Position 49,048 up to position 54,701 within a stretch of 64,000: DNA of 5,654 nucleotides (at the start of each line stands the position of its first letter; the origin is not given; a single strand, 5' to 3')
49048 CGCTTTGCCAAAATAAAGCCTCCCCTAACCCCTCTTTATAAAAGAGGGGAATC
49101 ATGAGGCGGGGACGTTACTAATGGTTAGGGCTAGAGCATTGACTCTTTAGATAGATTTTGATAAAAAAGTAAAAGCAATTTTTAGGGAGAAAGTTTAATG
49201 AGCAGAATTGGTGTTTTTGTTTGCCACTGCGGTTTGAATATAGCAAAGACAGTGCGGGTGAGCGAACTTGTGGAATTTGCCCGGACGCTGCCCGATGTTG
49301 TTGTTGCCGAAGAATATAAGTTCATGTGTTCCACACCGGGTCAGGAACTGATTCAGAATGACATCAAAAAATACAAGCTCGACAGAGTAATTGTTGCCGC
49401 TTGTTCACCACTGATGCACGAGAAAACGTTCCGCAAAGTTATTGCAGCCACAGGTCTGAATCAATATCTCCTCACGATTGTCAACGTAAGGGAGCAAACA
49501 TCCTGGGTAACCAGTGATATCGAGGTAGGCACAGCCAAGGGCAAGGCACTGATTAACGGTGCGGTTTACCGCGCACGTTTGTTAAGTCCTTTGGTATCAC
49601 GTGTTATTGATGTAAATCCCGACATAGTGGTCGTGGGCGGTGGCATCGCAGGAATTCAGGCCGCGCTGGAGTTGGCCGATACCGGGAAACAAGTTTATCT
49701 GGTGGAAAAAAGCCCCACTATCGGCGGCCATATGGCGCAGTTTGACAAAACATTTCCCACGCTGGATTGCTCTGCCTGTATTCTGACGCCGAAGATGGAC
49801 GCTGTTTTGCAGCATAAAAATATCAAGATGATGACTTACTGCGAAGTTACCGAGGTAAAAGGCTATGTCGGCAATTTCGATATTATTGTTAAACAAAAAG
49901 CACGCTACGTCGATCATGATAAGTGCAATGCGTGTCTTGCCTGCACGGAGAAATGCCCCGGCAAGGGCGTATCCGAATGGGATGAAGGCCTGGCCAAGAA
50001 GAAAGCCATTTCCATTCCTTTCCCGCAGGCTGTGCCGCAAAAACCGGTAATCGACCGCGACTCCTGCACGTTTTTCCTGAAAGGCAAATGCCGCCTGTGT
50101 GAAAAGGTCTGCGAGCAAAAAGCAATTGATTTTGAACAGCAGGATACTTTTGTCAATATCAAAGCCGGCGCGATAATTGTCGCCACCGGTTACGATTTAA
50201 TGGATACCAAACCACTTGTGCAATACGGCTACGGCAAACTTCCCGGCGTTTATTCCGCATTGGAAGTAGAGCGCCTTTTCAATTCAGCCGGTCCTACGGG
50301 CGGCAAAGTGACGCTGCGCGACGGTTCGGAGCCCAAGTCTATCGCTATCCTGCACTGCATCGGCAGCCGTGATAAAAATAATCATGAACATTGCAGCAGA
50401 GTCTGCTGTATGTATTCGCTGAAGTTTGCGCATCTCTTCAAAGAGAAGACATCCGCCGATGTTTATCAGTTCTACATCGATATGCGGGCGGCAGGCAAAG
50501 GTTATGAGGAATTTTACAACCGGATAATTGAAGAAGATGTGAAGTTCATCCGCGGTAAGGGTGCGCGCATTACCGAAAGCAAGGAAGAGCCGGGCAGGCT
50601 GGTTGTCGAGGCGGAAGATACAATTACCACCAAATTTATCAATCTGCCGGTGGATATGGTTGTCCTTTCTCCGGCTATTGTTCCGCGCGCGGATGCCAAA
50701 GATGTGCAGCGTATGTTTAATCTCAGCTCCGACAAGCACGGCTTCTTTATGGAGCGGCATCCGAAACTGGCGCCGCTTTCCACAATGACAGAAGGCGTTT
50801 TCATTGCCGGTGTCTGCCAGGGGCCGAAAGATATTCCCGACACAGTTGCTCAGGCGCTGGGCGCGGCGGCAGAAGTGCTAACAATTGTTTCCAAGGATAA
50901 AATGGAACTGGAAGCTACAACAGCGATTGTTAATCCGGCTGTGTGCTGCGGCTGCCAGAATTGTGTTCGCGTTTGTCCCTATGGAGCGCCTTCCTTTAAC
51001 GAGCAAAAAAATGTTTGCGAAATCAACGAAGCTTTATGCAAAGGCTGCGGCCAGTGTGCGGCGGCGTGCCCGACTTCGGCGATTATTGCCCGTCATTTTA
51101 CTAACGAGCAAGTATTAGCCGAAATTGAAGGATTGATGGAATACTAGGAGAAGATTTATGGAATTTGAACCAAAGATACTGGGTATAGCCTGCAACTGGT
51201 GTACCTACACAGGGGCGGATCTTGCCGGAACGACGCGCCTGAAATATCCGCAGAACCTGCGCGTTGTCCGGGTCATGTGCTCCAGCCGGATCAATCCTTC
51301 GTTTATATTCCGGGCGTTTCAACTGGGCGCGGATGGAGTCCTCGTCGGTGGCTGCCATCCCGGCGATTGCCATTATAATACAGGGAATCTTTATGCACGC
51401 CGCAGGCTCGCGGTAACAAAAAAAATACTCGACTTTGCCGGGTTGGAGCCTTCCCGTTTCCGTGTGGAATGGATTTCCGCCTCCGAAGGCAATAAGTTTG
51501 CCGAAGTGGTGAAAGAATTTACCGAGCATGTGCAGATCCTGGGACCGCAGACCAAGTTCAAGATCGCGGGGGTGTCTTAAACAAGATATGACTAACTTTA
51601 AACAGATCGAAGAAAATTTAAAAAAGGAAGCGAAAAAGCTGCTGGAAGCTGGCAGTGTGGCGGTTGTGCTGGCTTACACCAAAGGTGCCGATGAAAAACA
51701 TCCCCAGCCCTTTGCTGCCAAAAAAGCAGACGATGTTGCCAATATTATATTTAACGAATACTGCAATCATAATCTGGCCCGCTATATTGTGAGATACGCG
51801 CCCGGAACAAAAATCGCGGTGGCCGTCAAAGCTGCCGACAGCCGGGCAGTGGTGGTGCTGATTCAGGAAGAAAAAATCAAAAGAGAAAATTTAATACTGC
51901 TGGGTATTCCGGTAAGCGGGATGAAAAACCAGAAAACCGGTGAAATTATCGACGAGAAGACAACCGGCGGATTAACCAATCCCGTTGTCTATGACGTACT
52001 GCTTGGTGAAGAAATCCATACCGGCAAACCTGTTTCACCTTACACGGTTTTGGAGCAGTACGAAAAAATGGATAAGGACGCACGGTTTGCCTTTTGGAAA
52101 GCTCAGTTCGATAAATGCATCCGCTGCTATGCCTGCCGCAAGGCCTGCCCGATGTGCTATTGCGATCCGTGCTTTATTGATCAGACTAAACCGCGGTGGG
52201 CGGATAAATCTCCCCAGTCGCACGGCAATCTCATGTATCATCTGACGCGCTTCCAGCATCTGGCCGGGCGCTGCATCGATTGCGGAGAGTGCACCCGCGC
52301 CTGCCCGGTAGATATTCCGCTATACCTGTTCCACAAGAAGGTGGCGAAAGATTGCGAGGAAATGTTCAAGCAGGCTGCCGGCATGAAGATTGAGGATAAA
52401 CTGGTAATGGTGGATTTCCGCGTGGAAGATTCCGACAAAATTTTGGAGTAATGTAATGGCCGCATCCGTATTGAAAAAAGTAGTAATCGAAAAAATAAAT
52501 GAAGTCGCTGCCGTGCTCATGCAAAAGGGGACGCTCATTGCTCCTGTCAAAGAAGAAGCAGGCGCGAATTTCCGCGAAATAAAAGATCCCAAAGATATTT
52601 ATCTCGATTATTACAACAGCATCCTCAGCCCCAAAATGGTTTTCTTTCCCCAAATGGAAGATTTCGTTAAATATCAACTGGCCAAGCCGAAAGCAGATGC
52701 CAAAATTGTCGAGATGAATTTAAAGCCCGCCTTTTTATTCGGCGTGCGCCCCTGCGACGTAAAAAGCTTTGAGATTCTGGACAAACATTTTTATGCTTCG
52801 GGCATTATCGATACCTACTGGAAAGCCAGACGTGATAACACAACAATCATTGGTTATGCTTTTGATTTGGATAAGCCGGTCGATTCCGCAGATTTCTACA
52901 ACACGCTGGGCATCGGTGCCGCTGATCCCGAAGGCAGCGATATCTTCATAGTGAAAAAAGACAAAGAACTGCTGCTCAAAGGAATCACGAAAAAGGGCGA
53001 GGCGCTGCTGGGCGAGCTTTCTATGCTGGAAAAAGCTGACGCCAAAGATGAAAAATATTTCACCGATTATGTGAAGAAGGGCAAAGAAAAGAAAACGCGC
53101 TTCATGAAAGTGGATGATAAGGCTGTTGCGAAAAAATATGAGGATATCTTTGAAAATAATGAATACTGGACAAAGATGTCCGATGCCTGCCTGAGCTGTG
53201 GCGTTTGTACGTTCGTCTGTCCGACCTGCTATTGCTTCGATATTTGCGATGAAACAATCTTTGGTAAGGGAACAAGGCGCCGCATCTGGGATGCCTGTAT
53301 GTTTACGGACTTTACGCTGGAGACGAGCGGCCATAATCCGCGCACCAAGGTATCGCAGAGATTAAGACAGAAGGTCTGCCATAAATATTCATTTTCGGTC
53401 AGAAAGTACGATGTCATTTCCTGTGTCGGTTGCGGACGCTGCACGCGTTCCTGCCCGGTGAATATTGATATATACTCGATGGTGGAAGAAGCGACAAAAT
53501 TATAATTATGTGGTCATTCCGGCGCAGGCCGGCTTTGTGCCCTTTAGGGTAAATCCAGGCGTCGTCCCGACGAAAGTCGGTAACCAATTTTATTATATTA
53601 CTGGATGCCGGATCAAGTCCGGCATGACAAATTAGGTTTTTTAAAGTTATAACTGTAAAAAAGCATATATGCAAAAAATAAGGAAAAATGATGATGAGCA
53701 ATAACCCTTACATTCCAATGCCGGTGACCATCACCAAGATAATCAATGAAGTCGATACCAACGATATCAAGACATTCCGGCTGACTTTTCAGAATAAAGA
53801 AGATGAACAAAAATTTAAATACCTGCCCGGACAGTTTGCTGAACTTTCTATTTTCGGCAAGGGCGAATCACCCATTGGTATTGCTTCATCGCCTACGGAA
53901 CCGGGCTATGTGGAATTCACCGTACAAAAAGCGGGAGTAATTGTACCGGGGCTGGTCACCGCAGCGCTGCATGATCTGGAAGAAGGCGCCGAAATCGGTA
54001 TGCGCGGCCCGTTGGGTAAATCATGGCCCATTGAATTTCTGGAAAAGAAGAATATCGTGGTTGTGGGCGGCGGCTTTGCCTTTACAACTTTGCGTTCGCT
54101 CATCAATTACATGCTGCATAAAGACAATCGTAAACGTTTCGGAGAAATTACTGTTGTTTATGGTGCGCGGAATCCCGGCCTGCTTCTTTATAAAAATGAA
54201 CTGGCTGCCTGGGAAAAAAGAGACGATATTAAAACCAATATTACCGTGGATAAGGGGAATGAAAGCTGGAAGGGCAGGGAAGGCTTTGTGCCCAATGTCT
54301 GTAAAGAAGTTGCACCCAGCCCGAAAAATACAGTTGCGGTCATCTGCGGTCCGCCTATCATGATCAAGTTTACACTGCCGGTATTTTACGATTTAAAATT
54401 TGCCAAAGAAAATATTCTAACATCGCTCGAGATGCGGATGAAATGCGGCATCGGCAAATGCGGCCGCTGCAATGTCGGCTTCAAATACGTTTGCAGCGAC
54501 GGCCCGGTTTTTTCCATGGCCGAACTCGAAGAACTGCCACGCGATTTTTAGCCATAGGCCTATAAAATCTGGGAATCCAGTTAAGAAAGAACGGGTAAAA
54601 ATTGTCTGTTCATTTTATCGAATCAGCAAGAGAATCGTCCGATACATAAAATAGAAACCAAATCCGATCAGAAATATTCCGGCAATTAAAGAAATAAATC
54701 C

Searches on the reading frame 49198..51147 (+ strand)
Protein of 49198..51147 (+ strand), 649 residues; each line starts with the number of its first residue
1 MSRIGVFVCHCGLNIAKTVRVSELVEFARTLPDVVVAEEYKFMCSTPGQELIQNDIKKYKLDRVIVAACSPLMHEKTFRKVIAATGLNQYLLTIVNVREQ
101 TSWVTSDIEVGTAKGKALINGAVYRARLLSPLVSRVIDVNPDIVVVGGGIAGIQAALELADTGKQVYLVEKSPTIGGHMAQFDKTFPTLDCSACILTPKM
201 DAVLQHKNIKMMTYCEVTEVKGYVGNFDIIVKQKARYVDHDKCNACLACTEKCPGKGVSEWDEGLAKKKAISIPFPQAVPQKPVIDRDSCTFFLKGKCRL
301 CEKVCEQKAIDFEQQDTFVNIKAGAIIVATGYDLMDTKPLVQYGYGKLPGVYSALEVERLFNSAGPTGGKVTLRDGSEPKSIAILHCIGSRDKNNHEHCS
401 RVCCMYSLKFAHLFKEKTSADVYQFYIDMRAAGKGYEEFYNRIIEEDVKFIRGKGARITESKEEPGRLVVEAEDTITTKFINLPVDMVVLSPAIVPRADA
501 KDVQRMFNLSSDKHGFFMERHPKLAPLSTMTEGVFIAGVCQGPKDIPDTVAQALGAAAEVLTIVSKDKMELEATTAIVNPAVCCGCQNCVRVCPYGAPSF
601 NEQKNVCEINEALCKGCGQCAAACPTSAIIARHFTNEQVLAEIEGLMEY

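Call 80: search_protein_families(library=pfam, max_evalue=0.00001, proteins=[window:49198-51147:+])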
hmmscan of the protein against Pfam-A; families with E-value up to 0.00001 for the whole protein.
window:49198-51147:+ (649 aa): 13 families
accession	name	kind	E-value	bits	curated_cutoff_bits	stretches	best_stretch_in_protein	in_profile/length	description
PF00037.32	Fer4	-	9.9e-15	54.1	21.1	0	608-629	2-23/24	4Fe-4S binding domain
PF12831.13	FAD_oxidored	-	2.5e-10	40.6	27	1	142-180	1-39/416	FAD dependent oxidoreductase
PF13237.11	Fer4_10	-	3.8e-10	40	25.5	1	577-625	3-53/53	4Fe-4S dicluster domain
PF12838.12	Fer4_7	-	9.9e-10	39.2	27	1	583-628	2-52/52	4Fe-4S dicluster domain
PF07992.20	Pyr_redox_2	-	2.2e-09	37.6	26.1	1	130-225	142-214/291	Pyridine nucleotide-disulphide oxidoreductase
PF13450.12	NAD_binding_8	-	1.6e-08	35.2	21.9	1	145-198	1-54/68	NAD(P)-binding Rossmann-like domain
PF00890.30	FAD_binding_2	-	1.9e-08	34.4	20.4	1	142-180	1-39/414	FAD binding domain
PF12837.12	Fer4_6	-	2e-08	34.2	25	0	608-629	3-24/24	4Fe-4S binding domain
PF01266.30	DAO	-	4e-07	30.3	27.9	1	142-177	1-36/353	FAD dependent oxidoreductase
PF00070.33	Pyr_redox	-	9.2e-07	29.7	22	1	143-187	2-43/82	Pyridine nucleotide-disulphide oxidoreductase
PF13484.11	Fer4_16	-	1.2e-06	29.7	30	0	614-632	2-20/66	4Fe-4S double cluster binding domain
PF01134.28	GIDA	-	2.1e-06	27.5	22.1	0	142-180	1-29/391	Glucose inhibited division protein A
PF13738.12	Pyr_redox_3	-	4.1e-06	26.7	30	0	142-235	166-253/305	Pyridine nucleotide-disulphide oxidoreductase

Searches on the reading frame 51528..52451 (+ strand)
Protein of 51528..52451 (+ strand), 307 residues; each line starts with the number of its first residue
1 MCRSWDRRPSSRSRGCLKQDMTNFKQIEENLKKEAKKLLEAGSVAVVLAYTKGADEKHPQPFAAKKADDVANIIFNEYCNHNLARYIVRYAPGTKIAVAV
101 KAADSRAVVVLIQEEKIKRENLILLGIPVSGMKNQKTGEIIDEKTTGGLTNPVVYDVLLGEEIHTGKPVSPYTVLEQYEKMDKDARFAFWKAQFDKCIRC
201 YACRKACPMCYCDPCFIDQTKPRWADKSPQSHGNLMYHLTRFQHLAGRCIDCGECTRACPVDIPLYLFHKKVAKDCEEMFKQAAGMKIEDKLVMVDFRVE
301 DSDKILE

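Call 80: search_protein_families(library=pfam, max_evalue=0.00001, proteins=[window:51528-52451:+])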
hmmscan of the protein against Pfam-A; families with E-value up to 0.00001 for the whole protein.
window:51528-52451:+ (307 aa): 5 families
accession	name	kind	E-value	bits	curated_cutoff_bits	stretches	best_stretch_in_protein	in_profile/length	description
PF12797.12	Fer4_2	-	6.5e-09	35.6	24.5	0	194-208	7-21/22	4Fe-4S binding domain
PF00037.32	Fer4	-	8.5e-09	35.3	21.1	0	247-263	6-22/24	4Fe-4S binding domain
PF13183.11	Fer4_8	-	1.2e-07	32.6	27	1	194-263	2-68/68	4Fe-4S dicluster domain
PF12800.12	Fer4_4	-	1.4e-06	28.5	24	0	247-261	2-16/17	4Fe-4S binding domain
PF13187.11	Fer4_9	-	4.6e-06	27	27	0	196-262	1-50/52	4Fe-4S dicluster domain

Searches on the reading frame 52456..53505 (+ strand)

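Call 80: search_protein_families(library=pfam, max_evalue=0.00001, proteins=[window:52456-53505:+])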
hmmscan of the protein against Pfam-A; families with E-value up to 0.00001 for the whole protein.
window:52456-53505:+ (349 aa): 5 families
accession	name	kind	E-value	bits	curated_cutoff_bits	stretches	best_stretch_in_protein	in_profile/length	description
PF17179.9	Fer4_22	-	1.1e-29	103.5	27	1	245-337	2-95/95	4Fe-4S dicluster domain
PF12797.12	Fer4_2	-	3e-07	30.4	24.5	0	318-335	5-22/22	4Fe-4S binding domain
PF13237.11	Fer4_10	-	3.9e-07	30.3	25.5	0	318-336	4-24/53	4Fe-4S dicluster domain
PF14697.11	Fer4_21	-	1.4e-06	28.8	35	0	232-260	28-56/59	4Fe-4S dicluster domain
PF12838.12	Fer4_7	-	6.5e-06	27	27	0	231-257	24-50/52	4Fe-4S dicluster domain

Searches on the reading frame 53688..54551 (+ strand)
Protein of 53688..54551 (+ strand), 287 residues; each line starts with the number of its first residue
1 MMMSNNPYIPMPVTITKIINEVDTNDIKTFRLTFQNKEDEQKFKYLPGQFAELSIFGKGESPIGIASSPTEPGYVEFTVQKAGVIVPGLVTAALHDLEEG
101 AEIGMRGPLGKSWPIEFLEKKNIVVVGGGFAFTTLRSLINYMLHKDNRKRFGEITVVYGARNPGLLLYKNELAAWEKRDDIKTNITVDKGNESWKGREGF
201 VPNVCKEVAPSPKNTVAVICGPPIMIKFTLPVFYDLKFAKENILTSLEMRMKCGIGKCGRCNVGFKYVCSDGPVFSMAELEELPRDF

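Call 81: search_protein_families(library=pfam, max_evalue=0.00001, proteins=[window:53688-54551:+])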
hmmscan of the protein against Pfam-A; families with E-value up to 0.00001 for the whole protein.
window:53688-54551:+ (287 aa): 3 families
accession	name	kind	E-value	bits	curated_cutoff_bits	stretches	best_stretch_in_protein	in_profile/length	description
PF00175.26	NAD_binding_1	-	2.2e-15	57.7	22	1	126-229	2-107/109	Oxidoreductase NAD-binding domain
PF10418.14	DHODB_Fe-S_bind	-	6.6e-10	39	23.9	1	248-280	1-40/41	Iron-sulfur cluster binding domain of dihydroorotate dehydrogenase B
PF00970.30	FAD_binding_6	-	4e-07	30.7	21.1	1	26-111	13-96/99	Oxidoreductase FAD-binding domain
